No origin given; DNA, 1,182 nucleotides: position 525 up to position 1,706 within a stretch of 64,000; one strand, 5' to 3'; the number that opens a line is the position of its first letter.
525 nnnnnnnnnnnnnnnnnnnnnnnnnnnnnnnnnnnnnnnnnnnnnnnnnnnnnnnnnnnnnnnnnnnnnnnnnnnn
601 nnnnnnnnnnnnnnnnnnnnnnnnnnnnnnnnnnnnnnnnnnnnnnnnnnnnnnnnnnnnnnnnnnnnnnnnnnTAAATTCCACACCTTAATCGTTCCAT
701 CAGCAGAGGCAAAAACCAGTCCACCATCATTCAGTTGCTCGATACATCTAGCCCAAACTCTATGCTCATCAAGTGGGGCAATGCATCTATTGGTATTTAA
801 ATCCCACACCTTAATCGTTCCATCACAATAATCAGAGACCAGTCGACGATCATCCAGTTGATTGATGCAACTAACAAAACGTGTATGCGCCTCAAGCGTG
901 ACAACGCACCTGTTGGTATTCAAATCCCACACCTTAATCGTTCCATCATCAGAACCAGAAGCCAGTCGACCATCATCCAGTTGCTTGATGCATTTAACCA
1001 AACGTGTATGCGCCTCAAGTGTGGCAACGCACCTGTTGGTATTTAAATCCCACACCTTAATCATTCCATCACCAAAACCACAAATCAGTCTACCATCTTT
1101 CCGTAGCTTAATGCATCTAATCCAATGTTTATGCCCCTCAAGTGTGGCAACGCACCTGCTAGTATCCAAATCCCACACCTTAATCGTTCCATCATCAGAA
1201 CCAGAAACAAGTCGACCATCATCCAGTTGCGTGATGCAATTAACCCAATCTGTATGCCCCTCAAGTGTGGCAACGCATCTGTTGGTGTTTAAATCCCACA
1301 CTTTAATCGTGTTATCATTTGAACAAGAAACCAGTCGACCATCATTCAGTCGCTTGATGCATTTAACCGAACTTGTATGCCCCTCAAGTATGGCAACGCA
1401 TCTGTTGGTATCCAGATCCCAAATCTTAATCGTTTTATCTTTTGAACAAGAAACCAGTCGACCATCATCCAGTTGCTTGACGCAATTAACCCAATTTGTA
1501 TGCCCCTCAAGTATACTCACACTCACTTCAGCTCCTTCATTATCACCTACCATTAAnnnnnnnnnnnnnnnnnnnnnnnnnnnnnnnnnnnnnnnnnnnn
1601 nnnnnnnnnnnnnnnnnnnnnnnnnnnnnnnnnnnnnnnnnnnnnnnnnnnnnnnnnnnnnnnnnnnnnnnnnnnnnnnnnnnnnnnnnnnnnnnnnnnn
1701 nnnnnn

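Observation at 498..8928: Tandem array of four exported, eukaryote-like (FBXW7/Cdc4-style) WD40 propeller proteins with a shared multi-module architecture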

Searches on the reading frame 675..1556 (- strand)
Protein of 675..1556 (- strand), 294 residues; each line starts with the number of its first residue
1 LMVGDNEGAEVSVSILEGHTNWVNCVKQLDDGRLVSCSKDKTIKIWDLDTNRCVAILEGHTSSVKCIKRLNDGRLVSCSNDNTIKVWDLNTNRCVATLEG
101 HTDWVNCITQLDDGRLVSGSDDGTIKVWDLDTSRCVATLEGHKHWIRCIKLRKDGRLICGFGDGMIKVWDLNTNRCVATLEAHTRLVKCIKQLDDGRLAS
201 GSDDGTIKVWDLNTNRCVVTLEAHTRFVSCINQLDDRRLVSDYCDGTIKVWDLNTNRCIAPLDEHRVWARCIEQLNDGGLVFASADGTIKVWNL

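Call 28: search_solved_structures(query=window:675-1556:-, max_evalue=1e-10, show_alignments=1)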
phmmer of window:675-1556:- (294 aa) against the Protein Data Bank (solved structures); distinct sequences matched with E-value up to 1e-10: 508 (the best 60 are shown).
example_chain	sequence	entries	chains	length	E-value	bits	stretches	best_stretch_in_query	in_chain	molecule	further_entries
2ymu_A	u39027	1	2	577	9.3e-91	307.4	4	15-214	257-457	WD-40 REPEAT PROTEIN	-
6y7o_A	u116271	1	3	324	1.4e-71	244.3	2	54-214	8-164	Tako8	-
6g6m_A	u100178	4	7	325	2e-71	243.9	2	28-131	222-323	Tako8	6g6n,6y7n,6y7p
6g6o_A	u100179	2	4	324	2.7e-67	230.3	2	55-266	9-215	Ika8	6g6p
2ovp_B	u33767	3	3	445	1e-60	208.7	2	19-222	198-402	F-box/WD repeat protein 7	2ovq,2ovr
5v4b_B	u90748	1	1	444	1e-60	208.7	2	19-222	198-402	F-box/WD repeat-containing protein 7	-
7t1y_B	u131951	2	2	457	1.2e-60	208.4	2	29-222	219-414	F-box/WD repeat-containing protein 7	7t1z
5yzv_A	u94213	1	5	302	5.6e-58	199.7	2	75-223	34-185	Probable serine/threonine-protein kinase PkwA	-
7big_A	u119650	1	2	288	1.2e-54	188.7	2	15-213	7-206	v13WRAP-T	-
7mt1_A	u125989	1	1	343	2.2e-54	187.9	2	33-200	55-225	Platelet-activating factor acetylhydrolase IB subunit beta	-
7bie_A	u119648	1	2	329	3.5e-54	187.2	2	15-214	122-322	nvWRAP-T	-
1vyh_C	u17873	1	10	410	4.2e-54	187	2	33-200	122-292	PLATELET-ACTIVATING FACTOR ACETYLHYDROLASE IB ALPHA SUBUNIT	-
8pqw_B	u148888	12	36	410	4.6e-54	186.8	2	33-200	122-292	Platelet-activating factor acetylhydrolase IB subunit beta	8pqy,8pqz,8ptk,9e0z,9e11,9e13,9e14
8dyu_B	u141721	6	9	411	4.6e-54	186.8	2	33-200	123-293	Platelet-activating factor acetylhydrolase IB subunit beta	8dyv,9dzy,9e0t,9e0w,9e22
7ug6_x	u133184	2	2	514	5.1e-54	186.7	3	24-125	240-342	Ribosome assembly protein 4 | RSA4 isoform 1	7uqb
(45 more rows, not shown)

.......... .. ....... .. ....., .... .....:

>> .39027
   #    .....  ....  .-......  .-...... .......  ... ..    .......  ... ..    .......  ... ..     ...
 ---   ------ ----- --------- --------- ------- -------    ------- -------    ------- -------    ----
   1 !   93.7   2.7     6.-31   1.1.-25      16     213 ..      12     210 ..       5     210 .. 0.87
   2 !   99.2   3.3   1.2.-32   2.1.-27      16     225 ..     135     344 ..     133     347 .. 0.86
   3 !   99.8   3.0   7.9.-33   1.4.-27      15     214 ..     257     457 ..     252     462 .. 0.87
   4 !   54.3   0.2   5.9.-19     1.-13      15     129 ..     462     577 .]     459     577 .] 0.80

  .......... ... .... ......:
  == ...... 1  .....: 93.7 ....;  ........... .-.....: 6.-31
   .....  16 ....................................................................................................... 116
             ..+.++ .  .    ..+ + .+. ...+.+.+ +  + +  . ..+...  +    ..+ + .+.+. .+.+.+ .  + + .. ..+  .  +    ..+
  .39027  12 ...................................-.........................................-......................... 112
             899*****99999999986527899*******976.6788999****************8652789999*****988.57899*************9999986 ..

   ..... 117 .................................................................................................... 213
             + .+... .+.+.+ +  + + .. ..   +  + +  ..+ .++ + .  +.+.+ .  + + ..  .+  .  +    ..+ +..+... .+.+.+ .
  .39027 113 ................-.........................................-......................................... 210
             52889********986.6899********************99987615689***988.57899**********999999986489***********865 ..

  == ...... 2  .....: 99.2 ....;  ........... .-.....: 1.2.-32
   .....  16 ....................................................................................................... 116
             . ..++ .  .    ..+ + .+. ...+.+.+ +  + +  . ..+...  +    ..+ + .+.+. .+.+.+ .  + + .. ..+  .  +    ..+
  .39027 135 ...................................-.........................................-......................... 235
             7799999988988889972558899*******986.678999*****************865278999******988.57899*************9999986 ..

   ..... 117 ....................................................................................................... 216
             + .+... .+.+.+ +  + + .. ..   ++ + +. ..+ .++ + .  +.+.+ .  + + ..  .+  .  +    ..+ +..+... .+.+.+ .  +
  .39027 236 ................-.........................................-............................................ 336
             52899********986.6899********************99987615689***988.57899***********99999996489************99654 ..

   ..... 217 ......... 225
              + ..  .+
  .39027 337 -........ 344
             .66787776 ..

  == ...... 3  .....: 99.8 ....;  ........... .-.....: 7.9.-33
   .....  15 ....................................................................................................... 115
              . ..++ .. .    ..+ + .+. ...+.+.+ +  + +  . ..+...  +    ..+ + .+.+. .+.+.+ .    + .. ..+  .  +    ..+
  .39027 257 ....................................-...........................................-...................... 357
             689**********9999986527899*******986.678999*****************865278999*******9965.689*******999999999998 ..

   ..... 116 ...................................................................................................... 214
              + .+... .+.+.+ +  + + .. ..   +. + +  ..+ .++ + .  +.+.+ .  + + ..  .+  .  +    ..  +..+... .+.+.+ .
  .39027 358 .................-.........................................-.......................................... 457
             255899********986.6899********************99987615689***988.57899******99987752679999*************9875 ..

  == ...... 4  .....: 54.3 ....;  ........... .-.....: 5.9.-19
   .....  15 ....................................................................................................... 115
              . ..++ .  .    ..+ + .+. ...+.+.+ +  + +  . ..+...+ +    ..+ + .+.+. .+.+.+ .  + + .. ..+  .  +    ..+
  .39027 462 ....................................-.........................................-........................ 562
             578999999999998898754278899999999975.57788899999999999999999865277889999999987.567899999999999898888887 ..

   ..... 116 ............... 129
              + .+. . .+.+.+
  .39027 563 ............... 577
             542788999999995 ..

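Call 65: search_solved_structures(query=window:675-1556:-, max_evalue=1e-57, show_alignments=5)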
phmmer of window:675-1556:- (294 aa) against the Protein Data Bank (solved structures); distinct sequences matched with E-value up to 1e-57: 8.
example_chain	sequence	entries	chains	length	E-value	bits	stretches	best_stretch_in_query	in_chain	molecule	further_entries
2ymu_A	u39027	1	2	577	9.3e-91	307.4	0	15-214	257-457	WD-40 REPEAT PROTEIN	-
6y7o_A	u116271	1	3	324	1.4e-71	244.3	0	54-214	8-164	Tako8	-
6g6m_A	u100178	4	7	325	2e-71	243.9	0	28-131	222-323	Tako8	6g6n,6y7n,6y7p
6g6o_A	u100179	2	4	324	2.7e-67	230.3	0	55-266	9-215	Ika8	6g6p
2ovp_B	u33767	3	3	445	1e-60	208.7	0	19-222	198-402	F-box/WD repeat protein 7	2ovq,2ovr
5v4b_B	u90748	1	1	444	1e-60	208.7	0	19-222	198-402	F-box/WD repeat-containing protein 7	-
7t1y_B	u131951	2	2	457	1.2e-60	208.4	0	29-222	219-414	F-box/WD repeat-containing protein 7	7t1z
5yzv_A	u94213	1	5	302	5.6e-58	199.7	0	75-223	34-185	Probable serine/threonine-protein kinase PkwA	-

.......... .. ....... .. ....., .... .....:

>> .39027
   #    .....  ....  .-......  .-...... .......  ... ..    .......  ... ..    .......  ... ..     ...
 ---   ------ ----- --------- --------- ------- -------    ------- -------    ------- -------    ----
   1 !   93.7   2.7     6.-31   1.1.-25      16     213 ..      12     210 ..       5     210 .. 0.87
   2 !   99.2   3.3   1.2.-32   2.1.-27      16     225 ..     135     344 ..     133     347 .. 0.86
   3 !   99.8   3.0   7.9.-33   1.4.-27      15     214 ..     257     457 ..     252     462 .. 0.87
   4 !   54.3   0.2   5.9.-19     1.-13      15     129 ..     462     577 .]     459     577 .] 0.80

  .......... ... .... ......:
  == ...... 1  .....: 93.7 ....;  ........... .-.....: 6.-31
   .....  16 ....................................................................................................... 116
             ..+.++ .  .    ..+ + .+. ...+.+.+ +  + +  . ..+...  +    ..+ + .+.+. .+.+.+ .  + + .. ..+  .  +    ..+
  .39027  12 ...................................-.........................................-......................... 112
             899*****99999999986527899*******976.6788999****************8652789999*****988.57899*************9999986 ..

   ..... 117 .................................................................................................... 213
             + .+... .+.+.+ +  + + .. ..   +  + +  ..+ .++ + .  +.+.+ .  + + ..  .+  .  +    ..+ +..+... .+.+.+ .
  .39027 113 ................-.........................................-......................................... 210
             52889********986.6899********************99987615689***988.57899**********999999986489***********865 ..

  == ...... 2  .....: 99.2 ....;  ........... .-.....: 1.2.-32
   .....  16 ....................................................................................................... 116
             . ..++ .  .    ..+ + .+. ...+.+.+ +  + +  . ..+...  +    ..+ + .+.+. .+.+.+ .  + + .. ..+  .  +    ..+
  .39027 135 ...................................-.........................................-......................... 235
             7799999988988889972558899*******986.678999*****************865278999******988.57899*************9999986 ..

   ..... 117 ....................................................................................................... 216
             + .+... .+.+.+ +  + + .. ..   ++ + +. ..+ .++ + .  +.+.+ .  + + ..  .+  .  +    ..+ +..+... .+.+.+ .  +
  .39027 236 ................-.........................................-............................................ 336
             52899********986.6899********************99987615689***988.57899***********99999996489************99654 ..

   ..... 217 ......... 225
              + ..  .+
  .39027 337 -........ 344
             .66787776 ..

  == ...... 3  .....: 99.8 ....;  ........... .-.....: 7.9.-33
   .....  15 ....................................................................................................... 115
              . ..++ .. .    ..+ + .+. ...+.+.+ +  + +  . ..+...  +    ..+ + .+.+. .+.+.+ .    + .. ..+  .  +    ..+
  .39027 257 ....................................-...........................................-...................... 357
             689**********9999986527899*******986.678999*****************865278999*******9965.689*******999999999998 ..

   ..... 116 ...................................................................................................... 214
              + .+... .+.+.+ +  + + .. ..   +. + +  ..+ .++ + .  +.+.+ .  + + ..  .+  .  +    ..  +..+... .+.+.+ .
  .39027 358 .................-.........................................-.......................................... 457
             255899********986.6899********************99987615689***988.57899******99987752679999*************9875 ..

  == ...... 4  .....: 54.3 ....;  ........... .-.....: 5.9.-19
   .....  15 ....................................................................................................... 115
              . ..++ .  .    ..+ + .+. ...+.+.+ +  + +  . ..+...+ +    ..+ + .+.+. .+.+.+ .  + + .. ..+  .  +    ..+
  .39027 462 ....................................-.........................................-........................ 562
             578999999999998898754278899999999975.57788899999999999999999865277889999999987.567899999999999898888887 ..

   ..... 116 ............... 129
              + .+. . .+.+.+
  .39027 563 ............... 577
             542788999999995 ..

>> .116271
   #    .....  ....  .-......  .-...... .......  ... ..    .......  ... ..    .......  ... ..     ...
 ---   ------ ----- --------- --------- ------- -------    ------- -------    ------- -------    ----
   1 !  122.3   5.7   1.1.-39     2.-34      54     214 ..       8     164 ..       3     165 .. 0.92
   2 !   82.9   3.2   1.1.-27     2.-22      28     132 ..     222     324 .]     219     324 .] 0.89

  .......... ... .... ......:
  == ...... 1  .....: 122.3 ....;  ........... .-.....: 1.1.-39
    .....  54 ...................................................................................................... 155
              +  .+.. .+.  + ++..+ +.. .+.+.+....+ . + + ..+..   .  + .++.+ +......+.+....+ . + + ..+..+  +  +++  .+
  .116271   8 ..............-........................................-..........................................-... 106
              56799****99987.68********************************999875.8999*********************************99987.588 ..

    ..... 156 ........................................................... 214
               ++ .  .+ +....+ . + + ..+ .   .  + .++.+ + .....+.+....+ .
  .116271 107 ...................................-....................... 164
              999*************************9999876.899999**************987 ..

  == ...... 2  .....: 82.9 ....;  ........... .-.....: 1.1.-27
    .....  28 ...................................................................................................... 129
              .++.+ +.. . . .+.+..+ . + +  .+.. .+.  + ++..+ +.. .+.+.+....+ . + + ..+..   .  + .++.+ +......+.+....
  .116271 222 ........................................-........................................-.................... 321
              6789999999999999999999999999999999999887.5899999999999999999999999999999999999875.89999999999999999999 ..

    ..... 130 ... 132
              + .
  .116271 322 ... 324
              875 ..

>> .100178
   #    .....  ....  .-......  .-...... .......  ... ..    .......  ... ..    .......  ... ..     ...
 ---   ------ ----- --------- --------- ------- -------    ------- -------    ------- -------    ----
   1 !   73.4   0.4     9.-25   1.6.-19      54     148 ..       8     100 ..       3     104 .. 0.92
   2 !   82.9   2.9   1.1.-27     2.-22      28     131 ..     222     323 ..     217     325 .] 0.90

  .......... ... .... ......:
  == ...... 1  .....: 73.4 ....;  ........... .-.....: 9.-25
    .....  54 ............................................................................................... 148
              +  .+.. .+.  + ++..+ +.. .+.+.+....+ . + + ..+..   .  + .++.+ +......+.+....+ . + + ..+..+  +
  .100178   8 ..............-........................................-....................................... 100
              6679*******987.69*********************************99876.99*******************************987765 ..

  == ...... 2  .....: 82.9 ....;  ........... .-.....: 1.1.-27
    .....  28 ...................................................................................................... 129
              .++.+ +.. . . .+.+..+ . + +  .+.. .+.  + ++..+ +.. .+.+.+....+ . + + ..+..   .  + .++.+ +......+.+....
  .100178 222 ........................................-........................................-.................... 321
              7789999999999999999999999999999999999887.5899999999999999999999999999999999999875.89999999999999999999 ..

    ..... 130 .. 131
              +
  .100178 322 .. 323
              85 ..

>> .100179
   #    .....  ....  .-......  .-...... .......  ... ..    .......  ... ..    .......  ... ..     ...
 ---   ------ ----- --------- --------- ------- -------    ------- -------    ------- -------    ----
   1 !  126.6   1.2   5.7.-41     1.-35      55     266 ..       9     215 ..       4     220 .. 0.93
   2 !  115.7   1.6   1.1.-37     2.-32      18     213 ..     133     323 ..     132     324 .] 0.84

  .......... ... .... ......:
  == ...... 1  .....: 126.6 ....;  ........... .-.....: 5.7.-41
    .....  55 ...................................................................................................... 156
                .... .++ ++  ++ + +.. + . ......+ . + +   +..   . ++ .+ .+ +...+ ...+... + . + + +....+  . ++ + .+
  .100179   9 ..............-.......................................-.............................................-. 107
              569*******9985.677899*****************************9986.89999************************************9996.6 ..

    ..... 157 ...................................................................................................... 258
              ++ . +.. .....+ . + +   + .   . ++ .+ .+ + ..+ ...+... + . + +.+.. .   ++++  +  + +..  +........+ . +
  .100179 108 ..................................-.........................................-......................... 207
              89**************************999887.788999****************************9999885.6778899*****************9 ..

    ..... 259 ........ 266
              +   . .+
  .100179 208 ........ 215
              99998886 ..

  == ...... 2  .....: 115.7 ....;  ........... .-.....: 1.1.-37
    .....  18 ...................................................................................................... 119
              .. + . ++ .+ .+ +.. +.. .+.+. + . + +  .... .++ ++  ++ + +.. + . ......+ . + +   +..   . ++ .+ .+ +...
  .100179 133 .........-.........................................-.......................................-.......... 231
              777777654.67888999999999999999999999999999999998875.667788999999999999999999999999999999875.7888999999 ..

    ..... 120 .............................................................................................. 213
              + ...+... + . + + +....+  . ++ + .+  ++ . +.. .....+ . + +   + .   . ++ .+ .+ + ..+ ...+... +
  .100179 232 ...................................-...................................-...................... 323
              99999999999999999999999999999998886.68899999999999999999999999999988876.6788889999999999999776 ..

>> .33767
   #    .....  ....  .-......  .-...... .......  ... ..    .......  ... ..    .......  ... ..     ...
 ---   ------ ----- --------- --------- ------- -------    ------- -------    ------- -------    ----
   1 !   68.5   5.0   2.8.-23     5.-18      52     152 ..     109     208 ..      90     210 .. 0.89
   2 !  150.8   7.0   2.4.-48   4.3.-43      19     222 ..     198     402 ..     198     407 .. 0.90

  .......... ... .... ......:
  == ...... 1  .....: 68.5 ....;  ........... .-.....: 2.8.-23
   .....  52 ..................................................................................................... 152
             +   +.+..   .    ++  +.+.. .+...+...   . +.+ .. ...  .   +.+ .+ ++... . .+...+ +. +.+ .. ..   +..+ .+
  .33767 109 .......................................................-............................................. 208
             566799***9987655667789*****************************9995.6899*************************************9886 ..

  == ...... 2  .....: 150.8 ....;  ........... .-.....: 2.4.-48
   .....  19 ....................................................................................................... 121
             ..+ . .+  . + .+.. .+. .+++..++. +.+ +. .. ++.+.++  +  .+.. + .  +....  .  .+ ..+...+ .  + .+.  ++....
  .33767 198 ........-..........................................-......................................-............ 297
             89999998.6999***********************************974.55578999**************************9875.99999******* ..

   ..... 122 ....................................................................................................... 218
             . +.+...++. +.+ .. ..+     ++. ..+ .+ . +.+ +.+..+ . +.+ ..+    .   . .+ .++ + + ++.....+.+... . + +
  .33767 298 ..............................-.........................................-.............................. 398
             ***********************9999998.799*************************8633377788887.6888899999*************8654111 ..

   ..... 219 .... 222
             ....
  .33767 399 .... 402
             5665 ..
